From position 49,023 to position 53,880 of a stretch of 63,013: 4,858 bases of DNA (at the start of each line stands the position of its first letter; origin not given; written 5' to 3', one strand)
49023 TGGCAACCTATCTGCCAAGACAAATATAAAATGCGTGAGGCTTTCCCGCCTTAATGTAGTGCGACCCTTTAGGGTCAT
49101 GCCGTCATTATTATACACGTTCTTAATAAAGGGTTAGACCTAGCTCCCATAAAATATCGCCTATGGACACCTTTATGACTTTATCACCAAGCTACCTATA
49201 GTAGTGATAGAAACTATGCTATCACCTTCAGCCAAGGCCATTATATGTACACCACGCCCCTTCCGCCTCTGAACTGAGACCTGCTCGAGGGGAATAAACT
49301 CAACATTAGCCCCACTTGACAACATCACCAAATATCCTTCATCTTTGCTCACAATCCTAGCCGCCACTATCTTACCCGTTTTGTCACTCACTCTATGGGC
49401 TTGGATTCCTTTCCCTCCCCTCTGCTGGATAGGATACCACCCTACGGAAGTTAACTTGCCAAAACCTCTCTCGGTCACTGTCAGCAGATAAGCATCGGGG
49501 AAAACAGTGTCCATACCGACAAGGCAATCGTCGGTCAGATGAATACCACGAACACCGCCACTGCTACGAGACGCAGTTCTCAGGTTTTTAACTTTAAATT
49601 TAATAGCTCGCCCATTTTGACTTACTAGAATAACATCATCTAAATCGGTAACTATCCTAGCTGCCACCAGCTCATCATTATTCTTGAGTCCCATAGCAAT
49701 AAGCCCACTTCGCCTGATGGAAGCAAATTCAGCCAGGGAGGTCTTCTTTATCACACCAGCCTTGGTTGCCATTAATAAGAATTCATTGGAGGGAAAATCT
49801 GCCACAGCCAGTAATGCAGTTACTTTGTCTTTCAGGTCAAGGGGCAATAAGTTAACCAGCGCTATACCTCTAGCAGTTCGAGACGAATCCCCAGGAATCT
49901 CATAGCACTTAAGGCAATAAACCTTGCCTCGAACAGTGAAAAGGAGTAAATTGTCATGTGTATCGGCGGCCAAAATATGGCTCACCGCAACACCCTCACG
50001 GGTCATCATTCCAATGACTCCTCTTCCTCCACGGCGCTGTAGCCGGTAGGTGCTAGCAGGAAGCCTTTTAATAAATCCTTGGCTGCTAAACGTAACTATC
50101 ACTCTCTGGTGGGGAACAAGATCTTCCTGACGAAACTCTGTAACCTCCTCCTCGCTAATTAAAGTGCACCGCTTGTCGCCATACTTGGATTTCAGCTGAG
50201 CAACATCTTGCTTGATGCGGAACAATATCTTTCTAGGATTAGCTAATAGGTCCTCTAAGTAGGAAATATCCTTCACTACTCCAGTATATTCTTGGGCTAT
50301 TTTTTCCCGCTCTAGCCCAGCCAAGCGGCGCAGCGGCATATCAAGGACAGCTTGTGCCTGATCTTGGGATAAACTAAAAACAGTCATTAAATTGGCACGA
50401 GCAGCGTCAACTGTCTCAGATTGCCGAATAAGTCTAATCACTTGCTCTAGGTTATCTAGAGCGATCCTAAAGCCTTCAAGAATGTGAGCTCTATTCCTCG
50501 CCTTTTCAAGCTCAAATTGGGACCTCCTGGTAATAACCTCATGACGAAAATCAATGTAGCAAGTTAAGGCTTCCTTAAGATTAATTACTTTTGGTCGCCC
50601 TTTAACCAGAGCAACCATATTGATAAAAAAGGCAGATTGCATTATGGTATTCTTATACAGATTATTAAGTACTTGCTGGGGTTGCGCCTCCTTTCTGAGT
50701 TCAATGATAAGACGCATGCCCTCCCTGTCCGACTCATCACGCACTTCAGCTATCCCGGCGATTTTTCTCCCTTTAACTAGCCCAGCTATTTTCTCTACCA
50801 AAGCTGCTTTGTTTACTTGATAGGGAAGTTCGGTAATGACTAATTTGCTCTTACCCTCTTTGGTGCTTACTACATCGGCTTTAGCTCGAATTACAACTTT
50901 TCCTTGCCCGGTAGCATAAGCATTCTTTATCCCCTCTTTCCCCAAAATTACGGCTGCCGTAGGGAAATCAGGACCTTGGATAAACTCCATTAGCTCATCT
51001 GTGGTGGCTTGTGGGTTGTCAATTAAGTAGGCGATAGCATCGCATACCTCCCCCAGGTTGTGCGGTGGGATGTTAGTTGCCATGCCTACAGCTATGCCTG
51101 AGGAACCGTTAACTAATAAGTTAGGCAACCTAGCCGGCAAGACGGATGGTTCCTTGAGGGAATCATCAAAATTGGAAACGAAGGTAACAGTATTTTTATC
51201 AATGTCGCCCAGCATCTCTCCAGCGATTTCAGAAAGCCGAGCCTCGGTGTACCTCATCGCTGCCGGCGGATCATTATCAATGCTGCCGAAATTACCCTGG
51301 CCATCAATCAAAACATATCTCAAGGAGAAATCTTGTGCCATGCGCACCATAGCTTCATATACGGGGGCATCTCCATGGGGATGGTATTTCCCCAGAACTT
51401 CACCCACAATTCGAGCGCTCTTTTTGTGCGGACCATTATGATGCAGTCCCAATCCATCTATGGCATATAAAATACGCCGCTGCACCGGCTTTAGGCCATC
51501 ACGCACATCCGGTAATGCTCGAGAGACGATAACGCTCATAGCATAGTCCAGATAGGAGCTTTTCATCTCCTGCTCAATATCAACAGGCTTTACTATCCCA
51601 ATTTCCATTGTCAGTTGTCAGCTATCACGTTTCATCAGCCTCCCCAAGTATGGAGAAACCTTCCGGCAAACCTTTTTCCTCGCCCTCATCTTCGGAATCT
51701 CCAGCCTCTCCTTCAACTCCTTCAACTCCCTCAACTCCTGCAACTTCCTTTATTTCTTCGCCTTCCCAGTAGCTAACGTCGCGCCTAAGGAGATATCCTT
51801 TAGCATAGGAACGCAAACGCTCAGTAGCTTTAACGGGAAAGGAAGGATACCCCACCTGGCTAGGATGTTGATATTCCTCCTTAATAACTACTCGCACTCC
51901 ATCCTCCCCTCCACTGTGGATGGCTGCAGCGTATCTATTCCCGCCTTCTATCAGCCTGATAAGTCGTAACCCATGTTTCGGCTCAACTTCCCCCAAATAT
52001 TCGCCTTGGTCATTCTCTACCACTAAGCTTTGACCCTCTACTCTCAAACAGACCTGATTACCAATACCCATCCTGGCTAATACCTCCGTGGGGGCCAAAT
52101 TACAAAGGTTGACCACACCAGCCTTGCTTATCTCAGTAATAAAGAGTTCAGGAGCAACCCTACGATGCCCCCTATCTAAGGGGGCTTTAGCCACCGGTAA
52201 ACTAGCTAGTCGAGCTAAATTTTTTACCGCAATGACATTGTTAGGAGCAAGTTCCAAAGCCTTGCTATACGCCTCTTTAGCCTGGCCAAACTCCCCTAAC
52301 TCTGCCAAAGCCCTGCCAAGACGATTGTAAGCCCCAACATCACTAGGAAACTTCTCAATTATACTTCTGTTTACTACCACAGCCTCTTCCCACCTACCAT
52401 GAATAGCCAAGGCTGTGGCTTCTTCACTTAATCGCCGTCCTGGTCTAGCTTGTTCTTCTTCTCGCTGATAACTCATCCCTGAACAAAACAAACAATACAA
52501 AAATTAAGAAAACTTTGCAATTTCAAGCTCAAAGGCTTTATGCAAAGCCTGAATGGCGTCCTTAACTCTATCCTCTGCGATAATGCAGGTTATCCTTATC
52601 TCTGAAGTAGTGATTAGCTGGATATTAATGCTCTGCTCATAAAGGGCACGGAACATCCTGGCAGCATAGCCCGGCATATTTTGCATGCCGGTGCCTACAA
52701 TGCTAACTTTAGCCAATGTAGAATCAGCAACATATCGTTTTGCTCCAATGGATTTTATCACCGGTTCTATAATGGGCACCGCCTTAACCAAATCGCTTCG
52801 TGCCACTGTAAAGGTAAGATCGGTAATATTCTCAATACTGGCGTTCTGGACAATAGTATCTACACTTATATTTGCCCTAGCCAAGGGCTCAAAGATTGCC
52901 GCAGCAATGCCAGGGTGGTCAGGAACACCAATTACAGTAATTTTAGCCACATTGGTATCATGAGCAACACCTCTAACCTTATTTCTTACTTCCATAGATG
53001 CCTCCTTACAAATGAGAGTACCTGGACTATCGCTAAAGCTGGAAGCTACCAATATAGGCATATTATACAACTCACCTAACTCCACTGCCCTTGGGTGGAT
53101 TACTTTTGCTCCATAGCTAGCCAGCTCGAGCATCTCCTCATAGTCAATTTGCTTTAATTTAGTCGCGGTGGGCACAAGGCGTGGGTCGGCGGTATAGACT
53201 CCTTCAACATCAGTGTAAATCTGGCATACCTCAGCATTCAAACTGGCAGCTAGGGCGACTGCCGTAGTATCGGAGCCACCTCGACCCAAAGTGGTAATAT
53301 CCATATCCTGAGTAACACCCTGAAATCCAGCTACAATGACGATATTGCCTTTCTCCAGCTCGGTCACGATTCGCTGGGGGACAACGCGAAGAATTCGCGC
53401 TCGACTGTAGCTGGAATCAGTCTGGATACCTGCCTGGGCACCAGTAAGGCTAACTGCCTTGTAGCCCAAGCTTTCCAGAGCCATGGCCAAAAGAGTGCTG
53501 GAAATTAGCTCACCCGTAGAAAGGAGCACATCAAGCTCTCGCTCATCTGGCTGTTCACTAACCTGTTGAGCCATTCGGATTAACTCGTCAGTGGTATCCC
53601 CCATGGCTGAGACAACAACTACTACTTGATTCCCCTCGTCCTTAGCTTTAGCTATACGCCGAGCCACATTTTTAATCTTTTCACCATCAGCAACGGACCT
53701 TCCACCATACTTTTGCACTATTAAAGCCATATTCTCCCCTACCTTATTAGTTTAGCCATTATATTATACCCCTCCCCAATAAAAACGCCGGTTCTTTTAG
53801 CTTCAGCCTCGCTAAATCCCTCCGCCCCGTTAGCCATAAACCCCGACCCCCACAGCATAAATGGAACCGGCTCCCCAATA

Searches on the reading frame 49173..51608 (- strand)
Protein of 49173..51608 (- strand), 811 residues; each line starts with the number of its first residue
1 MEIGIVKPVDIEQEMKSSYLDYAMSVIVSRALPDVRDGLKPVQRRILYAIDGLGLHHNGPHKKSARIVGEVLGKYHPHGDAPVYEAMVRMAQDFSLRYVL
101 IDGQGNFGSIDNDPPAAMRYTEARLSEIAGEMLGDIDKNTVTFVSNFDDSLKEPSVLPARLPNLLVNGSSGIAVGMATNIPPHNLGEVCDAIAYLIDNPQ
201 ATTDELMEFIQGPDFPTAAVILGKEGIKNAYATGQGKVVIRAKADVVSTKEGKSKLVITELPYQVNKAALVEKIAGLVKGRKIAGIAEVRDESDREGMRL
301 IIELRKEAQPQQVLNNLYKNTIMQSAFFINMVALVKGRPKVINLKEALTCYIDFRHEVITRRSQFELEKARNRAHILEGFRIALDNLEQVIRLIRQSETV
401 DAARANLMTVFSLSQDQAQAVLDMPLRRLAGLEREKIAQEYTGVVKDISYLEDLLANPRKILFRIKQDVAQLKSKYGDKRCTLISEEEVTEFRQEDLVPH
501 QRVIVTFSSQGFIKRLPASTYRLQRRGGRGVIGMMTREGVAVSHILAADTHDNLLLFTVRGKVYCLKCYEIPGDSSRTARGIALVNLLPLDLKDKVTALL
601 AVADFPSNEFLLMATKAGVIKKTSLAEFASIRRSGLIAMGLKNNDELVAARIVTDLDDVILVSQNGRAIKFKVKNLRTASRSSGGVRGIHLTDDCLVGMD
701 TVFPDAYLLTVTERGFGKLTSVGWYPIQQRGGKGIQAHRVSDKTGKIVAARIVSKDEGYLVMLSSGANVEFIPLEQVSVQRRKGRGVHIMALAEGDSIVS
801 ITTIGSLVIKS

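Call 55: search_protein_families(library=ncbifam, proteins=[window:49173-51608:-], max_evalue=1e-10)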
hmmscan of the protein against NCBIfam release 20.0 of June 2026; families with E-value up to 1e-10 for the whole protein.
window:49173-51608:- (811 aa): 10 families
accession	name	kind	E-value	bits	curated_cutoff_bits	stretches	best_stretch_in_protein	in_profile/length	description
NF004043.1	PRK05560.1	equivalog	0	1128.9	902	1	6-803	2-797/798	DNA gyrase subunit A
TIGR01063.1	gyrA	equivalog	0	1099.7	877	1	6-804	1-798/800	DNA topoisomerase (ATP-hydrolyzing) subunit A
NF038098.1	GyrA_w_intein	exception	2.4e-262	873.7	1850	2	121-802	538-1224/1232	intein-containing DNA gyrase subunit A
NF004044.1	PRK05561.1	subfamily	4.7e-251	835.6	654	1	11-699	2-681/738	DNA topoisomerase (ATP-hydrolyzing)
TIGR01061.1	parC_Gpos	equivalog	1.7e-211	704.5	813.25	1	10-715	5-707/737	DNA topoisomerase IV subunit A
NF010586.0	PRK13979.1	equivalog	1.5e-209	698.2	1475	1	9-654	16-666/957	DNA topoisomerase IV subunit A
TIGR01062.1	parC_Gneg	equivalog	1.7e-180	601.7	628.9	1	9-684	4-664/735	DNA topoisomerase IV subunit A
NF007209.0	PRK09631.1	equivalog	4.7e-68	230.4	644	1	10-491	3-465/635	DNA topoisomerase IV subunit A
NF009397.0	PRK12758.1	equivalog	3.4e-66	223.8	780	1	13-480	25-470/870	DNA gyrase/topoisomerase IV subunit A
NF007208.0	PRK09630.1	equivalog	3.2e-51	174.7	598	1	10-353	3-318/479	DNA topoisomerase IV subunit A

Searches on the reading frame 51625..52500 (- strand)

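Call 55: search_protein_families(library=ncbifam, proteins=[window:51625-52500:-], max_evalue=1e-10)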
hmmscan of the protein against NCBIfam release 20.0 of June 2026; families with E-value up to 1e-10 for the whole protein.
window:51625-52500:- (291 aa): 0 families

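Call 76: search_protein_families(library=pfam, proteins=[window:51625-52500:-], max_evalue=0.001)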
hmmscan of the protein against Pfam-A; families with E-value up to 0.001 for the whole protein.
window:51625-52500:- (291 aa): 10 families
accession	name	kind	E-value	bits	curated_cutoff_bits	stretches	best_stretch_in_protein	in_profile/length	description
PF07719.23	TPR_2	-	1.7e-09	37.5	27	1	57-88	3-34/34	Tetratricopeptide repeat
PF00515.34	TPR_1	-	1.8e-09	37.4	27.8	1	57-88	3-34/34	Tetratricopeptide repeat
PF13431.12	TPR_17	-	8.3e-09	35.5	24.4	0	47-75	5-33/34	Tetratricopeptide repeat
PF13428.12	TPR_14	-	1.6e-08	34.8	23.5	1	57-98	3-44/44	Tetratricopeptide repeat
PF13432.12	TPR_16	-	6.1e-08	33.4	32.7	1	27-88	3-64/65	Tetratricopeptide repeat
PF13181.12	TPR_8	-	1e-07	32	25.7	1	57-88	3-34/34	Tetratricopeptide repeat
PF13414.12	TPR_11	-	3.6e-06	27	26.8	1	62-95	1-34/42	TPR repeat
PF14559.12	TPR_19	-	3.7e-06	27.6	25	1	34-96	4-65/68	Tetratricopeptide repeat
PF23914.1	TPR_CcmH_CycH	-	0.00051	20.4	42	1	47-96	42-91/158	Cytochrome c-type biogenesis protein H TPR domain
PF13174.12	TPR_6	-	0.001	20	26.3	0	60-87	5-32/33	Tetratricopeptide repeat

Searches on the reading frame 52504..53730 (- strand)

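Call 55: search_protein_families(library=ncbifam, proteins=[window:52504-53730:-], max_evalue=1e-10)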
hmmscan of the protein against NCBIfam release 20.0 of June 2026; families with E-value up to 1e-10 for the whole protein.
window:52504-53730:- (408 aa): 26 families (the best 25 are shown)
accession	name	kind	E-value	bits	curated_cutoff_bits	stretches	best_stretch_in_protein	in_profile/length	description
NF005155.0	PRK06635.1-4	equivalog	4.5e-176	585.8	346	1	1-404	1-405/407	aspartate kinase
NF005656.0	PRK07431.1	equivalog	1e-165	552.6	657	1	1-404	1-413/587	aspartate kinase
NF005153.0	PRK06635.1-1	equivalog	4.3e-159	530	585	1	1-403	1-408/421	aspartate kinase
NF005154.0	PRK06635.1-2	equivalog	6.7e-157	523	376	1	2-403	3-405/407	aspartate kinase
NF005156.0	PRK06635.1-5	equivalog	3e-147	490.6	594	1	1-405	1-405/411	aspartate kinase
TIGR00657.1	asp_kinases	subfamily_domain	1.3e-134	449.7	208.7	2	63-401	103-441/442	aspartate kinase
TIGR00656.1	asp_kin_monofn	equivalog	1.3e-131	439.4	402.25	1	1-402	1-406/407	aspartate kinase, monofunctional class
NF006068.0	PRK08210.1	equivalog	6.9e-117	391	474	1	1-403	1-403/405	aspartate kinase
NF005161.0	PRK06635.2-5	equivalog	2.1e-111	372.7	586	1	4-402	6-402/402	aspartate kinase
NF006459.0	PRK08841.1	equivalog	1.1e-101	340.8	535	1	1-400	3-378/395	aspartate kinase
NF004938.0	PRK06291.1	equivalog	9.1e-97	324.6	528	2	64-403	120-464/468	aspartate kinase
NF005157.0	PRK06635.2-1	equivalog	4e-86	289.4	832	1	5-401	6-400/401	aspartate kinase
NF005158.0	PRK06635.2-2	equivalog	1.4e-78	264.6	717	1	1-401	1-399/401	aspartate kinase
NF006959.0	PRK09436.1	equivalog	1.9e-76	257.8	726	1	64-400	117-459/819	bifunctional aspartate kinase/homoserine dehydrogenase I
NF006570.0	PRK09084.1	equivalog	2.7e-67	227.8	455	1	56-400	102-448/452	lysine-sensitive aspartokinase 3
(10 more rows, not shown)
